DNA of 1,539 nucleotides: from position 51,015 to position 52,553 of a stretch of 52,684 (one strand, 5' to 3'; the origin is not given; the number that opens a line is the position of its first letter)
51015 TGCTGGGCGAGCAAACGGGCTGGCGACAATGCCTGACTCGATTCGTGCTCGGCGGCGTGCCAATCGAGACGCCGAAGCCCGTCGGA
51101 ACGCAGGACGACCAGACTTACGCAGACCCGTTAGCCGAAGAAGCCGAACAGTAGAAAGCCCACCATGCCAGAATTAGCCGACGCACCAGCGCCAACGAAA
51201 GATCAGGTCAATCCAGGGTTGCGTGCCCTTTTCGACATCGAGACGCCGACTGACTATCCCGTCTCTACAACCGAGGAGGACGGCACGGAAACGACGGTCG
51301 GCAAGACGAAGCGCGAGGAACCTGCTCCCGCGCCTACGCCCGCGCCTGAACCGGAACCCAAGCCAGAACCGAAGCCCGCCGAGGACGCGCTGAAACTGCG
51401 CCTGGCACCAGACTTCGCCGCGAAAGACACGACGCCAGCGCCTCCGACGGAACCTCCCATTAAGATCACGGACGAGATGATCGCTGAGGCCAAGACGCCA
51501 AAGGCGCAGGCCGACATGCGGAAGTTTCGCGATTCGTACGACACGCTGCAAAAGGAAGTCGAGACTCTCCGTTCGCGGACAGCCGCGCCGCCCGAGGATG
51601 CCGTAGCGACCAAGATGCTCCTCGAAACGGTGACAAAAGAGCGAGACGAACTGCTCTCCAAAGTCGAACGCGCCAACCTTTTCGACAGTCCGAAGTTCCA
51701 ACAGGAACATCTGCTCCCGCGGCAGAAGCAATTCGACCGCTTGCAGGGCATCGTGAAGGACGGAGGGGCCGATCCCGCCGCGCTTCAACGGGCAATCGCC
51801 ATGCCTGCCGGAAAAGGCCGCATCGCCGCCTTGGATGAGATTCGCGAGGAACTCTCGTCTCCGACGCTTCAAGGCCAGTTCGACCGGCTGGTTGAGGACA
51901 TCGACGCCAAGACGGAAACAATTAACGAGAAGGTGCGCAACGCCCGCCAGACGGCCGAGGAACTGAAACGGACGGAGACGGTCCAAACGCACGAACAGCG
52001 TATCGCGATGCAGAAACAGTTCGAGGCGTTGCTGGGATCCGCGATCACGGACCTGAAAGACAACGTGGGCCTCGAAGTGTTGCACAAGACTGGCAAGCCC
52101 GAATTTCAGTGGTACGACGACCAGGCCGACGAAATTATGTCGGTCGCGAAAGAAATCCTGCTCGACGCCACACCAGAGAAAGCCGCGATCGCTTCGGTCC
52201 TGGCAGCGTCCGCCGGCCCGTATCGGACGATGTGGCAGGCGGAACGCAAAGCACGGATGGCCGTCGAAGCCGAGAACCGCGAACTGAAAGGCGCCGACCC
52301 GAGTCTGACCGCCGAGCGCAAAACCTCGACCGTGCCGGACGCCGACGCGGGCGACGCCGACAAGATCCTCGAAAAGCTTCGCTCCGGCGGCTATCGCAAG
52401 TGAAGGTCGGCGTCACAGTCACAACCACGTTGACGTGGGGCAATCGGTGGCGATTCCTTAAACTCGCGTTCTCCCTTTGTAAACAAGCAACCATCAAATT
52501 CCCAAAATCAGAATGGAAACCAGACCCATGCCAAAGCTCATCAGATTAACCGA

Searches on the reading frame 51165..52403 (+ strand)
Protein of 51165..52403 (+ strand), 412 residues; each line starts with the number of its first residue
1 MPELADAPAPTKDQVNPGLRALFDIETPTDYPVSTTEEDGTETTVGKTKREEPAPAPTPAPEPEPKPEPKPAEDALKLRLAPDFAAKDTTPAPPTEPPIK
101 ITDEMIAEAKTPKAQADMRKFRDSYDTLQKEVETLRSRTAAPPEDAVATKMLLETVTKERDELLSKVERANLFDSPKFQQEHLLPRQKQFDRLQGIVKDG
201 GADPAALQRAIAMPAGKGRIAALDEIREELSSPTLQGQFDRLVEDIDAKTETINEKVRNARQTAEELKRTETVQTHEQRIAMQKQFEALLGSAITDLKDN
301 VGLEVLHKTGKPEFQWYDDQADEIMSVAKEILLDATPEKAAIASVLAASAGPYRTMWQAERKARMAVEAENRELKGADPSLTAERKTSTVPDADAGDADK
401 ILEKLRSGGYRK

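Call 78: search_dna_similar(query=window:51165-52403:+, collection=phages, mode=protein, max_evalue=0.00001, max_rows=15)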
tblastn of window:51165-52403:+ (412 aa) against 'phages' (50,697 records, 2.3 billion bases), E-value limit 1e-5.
No match.
